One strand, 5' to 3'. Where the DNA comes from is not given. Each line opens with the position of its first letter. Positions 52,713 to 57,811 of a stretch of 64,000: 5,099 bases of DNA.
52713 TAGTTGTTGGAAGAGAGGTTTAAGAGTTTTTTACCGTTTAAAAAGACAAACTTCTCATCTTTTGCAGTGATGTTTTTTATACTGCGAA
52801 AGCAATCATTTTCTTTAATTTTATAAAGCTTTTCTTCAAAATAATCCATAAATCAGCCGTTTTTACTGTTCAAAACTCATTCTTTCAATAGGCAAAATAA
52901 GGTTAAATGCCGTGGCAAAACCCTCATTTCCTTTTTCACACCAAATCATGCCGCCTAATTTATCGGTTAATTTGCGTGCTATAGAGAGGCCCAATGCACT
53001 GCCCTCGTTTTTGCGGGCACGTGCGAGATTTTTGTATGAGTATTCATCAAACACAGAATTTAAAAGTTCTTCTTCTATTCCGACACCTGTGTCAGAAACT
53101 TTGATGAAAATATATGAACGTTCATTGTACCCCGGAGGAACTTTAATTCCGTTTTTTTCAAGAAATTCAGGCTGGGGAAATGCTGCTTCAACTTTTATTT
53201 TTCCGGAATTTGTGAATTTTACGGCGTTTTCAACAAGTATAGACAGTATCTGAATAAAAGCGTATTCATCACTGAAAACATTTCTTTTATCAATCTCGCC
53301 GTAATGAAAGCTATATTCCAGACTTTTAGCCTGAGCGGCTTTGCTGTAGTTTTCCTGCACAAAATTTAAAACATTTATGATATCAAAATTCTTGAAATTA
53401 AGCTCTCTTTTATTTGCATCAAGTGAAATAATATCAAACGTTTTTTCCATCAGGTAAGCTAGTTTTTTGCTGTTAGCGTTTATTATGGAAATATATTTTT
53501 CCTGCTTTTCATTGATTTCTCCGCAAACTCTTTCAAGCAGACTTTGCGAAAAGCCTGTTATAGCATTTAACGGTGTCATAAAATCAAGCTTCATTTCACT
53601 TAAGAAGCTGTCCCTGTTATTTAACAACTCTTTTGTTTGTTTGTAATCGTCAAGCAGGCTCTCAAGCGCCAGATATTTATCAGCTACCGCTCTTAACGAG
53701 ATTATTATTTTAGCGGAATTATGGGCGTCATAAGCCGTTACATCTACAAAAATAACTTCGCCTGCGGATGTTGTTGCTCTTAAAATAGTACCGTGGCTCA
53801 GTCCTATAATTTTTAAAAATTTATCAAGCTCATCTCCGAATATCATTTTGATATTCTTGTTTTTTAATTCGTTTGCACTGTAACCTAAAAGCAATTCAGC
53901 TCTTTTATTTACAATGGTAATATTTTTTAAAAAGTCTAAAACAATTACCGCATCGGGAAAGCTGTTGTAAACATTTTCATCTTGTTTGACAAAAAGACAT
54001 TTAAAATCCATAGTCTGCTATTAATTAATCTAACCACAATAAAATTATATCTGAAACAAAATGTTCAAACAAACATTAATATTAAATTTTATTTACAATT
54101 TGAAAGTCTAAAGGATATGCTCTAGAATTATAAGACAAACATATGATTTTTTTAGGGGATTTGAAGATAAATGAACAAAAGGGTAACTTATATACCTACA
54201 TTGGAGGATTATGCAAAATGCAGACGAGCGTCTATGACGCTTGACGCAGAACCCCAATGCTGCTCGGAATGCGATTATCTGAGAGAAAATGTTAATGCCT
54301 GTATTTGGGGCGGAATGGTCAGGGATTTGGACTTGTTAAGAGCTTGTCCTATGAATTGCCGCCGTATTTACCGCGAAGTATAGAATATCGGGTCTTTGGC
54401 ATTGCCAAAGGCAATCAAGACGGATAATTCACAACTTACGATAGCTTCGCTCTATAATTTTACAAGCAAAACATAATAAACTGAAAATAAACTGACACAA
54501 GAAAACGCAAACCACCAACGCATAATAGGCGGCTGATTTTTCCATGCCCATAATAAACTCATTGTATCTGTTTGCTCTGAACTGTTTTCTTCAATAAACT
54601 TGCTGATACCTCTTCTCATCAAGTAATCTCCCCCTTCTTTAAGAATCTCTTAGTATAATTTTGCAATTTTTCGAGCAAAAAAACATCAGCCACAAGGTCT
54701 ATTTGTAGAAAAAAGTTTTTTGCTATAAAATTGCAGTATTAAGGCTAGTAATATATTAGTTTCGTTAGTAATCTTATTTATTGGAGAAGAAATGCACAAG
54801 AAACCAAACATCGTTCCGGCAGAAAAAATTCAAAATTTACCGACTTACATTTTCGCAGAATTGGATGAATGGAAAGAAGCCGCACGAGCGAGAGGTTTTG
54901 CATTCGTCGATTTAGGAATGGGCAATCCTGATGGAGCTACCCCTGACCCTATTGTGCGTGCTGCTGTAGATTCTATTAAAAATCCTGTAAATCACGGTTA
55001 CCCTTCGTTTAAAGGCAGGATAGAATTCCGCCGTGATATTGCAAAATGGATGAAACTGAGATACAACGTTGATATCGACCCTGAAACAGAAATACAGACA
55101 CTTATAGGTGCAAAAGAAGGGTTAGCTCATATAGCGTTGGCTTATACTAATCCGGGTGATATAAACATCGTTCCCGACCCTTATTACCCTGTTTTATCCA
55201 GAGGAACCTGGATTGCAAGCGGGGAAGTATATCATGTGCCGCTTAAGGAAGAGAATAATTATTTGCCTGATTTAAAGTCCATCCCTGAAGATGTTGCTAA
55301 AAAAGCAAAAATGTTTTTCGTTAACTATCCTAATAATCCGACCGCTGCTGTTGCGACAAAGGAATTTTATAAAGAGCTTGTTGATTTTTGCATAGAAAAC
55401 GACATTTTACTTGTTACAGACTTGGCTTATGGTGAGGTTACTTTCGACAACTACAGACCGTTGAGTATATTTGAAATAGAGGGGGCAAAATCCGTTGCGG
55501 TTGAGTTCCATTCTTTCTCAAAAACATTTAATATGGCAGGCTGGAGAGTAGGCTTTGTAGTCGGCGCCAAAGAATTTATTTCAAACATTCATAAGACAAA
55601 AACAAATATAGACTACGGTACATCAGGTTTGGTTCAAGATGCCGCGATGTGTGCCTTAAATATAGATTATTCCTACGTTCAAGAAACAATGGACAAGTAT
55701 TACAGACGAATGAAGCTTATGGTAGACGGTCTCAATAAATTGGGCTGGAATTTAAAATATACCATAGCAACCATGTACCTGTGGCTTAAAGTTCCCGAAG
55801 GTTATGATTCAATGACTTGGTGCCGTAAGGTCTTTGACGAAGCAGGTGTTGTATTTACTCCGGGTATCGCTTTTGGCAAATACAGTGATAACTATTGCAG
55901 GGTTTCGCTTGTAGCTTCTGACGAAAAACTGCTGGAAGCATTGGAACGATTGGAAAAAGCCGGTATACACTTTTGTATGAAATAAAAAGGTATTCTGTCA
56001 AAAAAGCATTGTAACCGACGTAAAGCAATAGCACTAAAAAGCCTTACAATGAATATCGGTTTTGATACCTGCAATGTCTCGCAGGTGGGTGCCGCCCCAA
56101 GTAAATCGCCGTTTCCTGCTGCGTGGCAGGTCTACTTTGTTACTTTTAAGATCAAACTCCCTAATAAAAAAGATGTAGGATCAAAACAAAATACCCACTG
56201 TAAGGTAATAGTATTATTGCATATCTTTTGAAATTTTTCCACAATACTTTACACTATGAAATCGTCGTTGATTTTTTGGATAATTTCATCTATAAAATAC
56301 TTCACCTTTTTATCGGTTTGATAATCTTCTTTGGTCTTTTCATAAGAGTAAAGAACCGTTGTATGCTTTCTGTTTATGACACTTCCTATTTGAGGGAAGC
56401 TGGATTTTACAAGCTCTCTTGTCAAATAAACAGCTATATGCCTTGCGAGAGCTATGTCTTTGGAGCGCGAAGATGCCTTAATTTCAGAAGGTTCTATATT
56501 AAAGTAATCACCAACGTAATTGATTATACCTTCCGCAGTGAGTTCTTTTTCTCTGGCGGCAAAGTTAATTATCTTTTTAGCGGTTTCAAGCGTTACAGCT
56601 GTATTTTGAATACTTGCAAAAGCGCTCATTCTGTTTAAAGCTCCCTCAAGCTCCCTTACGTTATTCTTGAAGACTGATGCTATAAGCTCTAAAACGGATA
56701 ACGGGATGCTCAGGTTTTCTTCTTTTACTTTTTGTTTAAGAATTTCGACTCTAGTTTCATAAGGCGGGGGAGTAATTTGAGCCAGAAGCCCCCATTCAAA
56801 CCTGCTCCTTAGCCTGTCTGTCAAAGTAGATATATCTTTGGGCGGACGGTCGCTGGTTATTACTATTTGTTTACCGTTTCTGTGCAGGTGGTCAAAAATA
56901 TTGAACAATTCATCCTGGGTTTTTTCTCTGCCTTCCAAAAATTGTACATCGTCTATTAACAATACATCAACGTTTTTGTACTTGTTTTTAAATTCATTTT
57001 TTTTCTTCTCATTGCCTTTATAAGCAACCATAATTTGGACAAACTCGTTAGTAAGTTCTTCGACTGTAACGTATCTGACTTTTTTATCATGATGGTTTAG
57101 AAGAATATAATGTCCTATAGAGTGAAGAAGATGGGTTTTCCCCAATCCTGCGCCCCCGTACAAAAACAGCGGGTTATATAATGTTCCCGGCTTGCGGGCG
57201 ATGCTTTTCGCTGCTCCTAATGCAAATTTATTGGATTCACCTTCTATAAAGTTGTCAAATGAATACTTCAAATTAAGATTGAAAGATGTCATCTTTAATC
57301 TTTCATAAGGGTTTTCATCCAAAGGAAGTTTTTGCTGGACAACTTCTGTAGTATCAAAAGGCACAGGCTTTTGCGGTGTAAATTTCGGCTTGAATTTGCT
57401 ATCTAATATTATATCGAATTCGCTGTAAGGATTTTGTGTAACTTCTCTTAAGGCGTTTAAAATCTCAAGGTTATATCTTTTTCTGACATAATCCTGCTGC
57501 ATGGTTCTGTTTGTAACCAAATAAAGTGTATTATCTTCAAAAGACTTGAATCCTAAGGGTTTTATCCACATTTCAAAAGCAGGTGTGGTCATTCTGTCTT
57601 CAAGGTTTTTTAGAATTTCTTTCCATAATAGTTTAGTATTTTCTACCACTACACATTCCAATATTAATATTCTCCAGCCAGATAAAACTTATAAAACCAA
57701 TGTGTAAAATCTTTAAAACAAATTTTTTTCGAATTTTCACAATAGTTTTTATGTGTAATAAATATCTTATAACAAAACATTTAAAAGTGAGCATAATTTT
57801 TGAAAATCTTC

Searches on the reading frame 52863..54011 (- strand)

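Call 92: search_protein_families(library=pfam, proteins=[window:52863-54011:-], max_evalue=0.001)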
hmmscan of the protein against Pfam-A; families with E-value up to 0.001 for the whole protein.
window:52863-54011:- (382 aa): 5 families
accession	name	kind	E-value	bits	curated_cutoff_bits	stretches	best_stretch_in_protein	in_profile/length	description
PF02518.31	HATPase_c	-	9.1e-17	61.9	26.4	1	248-375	2-109/111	Histidine kinase-, DNA gyrase B-, and HSP90-like ATPase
PF13426.13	PAS_9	-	7.8e-06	26.6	27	1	19-96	1-84/103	PAS domain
PF00989.32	PAS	-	2e-05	25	22.6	1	12-56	4-48/113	PAS fold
PF00512.31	HisKA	-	2.6e-05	24.6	26.9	1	135-198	4-64/66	His Kinase A (phospho-acceptor) domain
PF13188.13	PAS_8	-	0.0002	21.6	21.8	1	13-54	5-43/65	PAS domain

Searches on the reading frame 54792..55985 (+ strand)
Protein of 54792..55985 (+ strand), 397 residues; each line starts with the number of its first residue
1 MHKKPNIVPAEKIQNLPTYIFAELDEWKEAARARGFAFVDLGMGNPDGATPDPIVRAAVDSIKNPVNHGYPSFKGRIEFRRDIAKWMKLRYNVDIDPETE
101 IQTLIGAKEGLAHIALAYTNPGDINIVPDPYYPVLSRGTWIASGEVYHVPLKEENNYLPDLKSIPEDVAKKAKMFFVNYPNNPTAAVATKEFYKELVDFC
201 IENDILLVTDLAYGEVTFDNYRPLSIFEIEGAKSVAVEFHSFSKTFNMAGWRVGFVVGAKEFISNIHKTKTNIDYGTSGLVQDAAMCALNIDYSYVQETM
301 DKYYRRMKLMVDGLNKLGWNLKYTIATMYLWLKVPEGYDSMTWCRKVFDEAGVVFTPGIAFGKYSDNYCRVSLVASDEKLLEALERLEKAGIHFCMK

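Call 92: search_protein_families(library=pfam, proteins=[window:54792-55985:+], max_evalue=0.001)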
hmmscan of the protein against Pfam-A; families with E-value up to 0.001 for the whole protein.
window:54792-55985:+ (397 aa): 1 family
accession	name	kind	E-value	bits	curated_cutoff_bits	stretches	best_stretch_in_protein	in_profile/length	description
PF00155.27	Aminotran_1_2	-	1.8e-61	208.8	19.7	1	39-387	4-361/361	Aminotransferase class I and II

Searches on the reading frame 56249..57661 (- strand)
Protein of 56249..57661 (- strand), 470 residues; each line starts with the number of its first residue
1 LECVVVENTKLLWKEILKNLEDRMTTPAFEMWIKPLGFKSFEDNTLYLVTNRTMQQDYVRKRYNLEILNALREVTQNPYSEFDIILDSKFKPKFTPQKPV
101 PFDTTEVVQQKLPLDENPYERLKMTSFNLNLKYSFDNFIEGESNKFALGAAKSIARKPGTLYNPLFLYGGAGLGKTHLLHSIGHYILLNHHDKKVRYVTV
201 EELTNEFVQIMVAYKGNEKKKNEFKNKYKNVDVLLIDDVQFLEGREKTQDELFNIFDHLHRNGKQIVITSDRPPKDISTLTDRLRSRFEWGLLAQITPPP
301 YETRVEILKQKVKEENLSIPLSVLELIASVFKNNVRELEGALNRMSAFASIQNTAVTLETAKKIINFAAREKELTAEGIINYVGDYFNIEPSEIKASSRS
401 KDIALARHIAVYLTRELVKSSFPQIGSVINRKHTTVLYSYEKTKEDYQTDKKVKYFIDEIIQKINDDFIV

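Call 92: search_protein_families(library=pfam, proteins=[window:56249-57661:-], max_evalue=0.001)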
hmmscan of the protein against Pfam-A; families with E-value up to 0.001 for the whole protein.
window:56249-57661:- (470 aa): 8 families
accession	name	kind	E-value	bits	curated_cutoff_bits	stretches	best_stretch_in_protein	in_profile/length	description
PF00308.24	Bac_DnaA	-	5.1e-65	219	23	1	129-294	1-161/162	Bacterial DnaA ATPAse domain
PF08299.17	Bac_DnaA_C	-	5.8e-23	81.1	31.5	1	377-442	2-68/69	Bacterial dnaA protein helix-turn-helix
PF11638.13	DnaA_N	-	7.8e-11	42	24.6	1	12-72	3-64/65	DnaA N-terminal domain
PF01695.23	IstB_IS21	-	1.4e-09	38.2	24.1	1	165-273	95-195/238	IstB-like ATP binding protein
PF00004.35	AAA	-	8.4e-07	29.9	21.2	1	166-289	2-128/131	ATPase family associated with various cellular activities (AAA)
PF01637.24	ATPase_2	-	2.1e-05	24.9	33.2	1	162-271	20-117/225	ATPase domain predominantly from Archaea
PF03969.22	AFG1_ATPase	-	0.00032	20.2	27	1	137-278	35-172/361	AFG1-like ATPase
PF07728.20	AAA_5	-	0.00052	20.5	22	0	164-261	1-95/139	AAA domain (dynein-related subfamily)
